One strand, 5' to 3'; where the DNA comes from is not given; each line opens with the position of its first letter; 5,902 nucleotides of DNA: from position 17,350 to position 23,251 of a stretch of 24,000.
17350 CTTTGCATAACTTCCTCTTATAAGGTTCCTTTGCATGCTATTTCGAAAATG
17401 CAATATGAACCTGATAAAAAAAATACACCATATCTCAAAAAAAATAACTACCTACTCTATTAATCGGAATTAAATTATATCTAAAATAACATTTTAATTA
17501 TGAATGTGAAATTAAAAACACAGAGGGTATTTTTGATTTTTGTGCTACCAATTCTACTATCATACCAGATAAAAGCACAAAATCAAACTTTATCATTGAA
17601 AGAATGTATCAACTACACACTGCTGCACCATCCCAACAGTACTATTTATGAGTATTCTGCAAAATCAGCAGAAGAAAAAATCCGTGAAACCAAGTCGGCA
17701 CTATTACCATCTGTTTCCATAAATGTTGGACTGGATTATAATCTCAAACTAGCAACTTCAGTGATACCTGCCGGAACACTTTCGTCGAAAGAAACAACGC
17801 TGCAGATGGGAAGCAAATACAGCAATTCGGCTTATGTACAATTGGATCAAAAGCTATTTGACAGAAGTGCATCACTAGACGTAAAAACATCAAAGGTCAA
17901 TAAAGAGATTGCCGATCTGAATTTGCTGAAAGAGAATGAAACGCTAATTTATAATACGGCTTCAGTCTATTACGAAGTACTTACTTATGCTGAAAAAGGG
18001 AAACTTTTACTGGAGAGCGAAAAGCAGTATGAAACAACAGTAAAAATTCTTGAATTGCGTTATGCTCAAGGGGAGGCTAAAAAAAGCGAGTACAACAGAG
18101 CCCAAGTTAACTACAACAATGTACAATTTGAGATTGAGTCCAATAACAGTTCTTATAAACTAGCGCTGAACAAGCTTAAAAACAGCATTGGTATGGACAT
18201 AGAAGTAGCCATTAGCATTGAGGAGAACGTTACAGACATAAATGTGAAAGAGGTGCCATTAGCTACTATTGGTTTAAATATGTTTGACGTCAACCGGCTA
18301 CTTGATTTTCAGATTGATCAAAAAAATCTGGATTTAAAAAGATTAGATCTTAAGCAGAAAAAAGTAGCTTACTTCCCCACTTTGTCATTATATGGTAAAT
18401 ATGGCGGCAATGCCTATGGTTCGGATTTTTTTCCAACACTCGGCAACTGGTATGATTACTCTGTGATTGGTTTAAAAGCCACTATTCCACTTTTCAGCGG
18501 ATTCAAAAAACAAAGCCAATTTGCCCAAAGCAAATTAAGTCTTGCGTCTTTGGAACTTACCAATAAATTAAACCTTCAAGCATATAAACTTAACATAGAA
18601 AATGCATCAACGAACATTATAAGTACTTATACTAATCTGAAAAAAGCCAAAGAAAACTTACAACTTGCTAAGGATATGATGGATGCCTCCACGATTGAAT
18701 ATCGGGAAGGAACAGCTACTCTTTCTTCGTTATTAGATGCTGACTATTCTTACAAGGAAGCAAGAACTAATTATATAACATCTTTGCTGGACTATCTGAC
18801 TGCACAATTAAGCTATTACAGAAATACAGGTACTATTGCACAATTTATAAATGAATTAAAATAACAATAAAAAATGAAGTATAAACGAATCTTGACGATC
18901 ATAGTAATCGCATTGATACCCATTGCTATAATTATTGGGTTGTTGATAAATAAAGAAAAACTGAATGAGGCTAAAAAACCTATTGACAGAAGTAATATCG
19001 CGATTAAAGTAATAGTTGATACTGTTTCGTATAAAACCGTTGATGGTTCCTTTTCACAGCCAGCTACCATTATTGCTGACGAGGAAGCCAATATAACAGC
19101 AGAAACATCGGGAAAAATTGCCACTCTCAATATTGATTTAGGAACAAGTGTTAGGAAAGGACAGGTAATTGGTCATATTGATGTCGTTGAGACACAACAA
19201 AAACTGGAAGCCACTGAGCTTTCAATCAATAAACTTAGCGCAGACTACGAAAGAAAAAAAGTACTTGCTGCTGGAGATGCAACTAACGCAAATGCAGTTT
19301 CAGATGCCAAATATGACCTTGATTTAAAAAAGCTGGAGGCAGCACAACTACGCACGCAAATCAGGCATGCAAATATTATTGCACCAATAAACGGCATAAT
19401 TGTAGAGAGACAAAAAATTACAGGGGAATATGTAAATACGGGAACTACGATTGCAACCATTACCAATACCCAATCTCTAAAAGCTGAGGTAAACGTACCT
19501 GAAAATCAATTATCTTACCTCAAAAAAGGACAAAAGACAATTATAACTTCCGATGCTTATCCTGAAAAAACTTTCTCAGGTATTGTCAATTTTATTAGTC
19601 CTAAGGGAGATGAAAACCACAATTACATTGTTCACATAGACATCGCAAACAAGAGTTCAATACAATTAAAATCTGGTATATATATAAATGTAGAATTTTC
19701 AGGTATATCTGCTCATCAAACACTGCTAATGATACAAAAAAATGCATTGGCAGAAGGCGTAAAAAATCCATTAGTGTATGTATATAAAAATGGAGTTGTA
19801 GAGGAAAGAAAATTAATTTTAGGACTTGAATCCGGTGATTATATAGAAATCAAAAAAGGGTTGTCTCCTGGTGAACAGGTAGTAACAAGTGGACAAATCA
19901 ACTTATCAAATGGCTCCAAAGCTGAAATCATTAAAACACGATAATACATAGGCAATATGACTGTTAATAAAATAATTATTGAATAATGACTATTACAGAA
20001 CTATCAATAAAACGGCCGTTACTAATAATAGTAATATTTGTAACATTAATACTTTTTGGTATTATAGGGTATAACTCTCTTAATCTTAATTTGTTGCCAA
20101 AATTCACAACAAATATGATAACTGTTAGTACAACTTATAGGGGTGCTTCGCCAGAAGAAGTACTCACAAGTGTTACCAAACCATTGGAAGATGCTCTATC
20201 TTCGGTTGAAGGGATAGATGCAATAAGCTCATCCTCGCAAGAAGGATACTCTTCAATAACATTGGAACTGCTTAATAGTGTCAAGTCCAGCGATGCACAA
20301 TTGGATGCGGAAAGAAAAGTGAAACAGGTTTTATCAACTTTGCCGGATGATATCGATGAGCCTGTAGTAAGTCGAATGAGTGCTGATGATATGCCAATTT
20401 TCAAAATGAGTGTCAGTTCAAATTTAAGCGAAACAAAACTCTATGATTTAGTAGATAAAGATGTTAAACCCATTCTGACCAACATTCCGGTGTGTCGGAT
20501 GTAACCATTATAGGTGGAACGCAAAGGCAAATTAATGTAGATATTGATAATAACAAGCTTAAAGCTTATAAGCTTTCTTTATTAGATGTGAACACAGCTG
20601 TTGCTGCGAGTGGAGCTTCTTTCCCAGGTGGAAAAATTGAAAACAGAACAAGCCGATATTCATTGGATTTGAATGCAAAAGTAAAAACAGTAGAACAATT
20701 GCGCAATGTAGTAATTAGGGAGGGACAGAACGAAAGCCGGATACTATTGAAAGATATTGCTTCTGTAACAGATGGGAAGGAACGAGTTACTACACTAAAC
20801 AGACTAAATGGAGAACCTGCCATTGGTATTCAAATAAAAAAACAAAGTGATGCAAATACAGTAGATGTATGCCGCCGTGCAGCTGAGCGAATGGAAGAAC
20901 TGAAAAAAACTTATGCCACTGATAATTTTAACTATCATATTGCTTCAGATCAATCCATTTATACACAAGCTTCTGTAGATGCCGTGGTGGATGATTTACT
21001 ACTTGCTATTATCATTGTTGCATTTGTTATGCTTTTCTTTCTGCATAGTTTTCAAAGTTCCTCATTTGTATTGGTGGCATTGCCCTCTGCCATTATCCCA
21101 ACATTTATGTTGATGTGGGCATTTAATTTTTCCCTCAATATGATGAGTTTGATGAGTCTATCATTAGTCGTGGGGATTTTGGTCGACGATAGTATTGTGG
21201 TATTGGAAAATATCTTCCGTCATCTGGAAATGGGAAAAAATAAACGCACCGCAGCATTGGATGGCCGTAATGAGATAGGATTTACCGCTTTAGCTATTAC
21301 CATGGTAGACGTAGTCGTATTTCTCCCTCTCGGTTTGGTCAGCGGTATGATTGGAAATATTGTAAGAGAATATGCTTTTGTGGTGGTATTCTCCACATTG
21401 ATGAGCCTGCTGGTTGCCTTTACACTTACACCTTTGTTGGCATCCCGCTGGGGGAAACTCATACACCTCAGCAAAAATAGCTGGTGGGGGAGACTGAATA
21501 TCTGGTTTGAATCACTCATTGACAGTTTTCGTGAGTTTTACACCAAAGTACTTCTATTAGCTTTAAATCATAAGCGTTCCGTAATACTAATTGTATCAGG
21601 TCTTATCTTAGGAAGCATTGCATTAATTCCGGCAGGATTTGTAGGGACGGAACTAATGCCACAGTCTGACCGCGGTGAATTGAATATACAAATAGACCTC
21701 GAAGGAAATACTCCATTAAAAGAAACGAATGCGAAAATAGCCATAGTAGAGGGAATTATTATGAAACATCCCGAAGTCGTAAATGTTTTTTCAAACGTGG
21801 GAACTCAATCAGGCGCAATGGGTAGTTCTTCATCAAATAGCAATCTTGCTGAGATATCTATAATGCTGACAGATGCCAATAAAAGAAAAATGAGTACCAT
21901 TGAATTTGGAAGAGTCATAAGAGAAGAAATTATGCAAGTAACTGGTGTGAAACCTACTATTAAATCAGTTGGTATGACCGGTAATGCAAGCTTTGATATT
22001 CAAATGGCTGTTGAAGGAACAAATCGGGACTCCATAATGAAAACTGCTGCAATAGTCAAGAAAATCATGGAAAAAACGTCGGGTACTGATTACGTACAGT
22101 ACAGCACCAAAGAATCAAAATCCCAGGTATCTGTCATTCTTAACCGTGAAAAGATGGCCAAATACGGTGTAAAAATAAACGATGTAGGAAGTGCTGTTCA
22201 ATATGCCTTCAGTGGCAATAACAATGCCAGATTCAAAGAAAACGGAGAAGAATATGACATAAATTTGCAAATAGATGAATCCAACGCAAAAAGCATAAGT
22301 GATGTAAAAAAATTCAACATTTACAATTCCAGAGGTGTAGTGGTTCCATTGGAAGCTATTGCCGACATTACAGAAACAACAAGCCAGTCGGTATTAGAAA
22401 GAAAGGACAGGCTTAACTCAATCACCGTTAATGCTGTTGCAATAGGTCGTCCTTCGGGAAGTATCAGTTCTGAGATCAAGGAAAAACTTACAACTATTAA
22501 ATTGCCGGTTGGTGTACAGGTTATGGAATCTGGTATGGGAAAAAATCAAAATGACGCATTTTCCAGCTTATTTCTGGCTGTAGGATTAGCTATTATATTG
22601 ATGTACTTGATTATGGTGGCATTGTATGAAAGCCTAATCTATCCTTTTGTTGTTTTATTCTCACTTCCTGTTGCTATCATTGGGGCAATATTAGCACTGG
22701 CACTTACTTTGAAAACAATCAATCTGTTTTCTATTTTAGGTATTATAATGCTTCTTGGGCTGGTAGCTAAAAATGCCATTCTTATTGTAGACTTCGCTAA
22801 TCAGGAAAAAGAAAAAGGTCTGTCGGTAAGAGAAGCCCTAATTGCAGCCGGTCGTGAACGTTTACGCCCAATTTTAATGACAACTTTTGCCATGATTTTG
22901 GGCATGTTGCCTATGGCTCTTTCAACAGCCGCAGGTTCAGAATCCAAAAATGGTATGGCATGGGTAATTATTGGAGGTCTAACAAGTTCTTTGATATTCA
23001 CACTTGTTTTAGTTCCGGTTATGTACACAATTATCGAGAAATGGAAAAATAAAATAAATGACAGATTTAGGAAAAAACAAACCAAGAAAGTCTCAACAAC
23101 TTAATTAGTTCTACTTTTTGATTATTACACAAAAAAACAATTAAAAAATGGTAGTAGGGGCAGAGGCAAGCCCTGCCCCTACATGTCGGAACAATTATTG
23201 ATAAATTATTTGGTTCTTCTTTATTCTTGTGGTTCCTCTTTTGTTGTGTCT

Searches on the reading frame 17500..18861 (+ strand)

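Call 44: search_protein_families(library=pfam, proteins=[window:17500-18861:+], max_evalue=0.0001)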
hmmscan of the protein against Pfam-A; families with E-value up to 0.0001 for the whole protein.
window:17500-18861:+ (454 aa): 1 family
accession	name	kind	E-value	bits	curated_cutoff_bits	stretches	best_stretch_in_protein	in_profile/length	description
PF02321.23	OEP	-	1.1e-46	159.4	22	2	268-444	13-187/187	Outer membrane efflux protein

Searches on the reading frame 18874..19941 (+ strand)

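Call 44: search_protein_families(library=pfam, proteins=[window:18874-19941:+], max_evalue=0.0001)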
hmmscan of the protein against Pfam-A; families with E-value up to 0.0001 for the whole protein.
window:18874-19941:+ (356 aa): 3 families
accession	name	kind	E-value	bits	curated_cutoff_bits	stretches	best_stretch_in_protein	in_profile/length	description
PF16576.10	HlyD_D23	-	4.2e-24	85.5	30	1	64-270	10-213/214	Barrel-sandwich domain of CusB or HlyD membrane-fusion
PF13437.12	HlyD_3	-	7.3e-21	75.4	22.2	1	168-268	2-106/106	HlyD family secretion protein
PF13533.13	Biotin_lipoyl_2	-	1.2e-05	25.4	29.8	0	73-103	2-32/32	Biotin-lipoyl like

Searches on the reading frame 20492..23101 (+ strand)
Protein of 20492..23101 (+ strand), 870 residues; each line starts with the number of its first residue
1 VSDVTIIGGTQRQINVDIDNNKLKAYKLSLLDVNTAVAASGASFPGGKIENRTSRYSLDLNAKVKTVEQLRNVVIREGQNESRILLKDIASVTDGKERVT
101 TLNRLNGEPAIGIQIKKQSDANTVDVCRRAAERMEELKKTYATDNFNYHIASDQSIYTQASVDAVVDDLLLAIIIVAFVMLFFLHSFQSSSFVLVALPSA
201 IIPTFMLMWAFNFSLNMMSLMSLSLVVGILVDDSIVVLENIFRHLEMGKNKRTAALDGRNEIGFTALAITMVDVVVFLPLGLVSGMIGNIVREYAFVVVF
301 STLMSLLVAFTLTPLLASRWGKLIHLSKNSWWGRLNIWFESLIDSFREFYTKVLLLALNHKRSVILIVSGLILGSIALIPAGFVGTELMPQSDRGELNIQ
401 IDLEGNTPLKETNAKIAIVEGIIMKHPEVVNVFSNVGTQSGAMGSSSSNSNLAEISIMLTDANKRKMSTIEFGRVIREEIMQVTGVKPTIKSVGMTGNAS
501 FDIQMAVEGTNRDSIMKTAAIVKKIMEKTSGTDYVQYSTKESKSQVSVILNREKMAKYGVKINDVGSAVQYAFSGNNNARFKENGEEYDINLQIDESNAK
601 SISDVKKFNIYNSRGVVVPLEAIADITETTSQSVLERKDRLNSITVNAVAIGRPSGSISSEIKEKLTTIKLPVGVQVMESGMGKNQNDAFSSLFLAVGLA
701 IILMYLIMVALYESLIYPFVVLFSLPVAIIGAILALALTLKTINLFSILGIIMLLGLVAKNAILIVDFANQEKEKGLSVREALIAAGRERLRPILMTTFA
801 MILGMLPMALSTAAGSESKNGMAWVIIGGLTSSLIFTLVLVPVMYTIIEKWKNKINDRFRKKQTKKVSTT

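Call 44: search_protein_families(library=pfam, proteins=[window:20492-23101:+], max_evalue=0.0001)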
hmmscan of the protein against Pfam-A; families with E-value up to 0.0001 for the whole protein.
window:20492-23101:+ (870 aa): 2 families
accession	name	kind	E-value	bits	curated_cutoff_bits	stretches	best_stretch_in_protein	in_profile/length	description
PF00873.25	ACR_tran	-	2e-213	711.5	28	1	2-848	172-1020/1021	AcrB/AcrD/AcrF family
PF03176.21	MMPL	-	4e-08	33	20.5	1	689-854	140-308/333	MMPL family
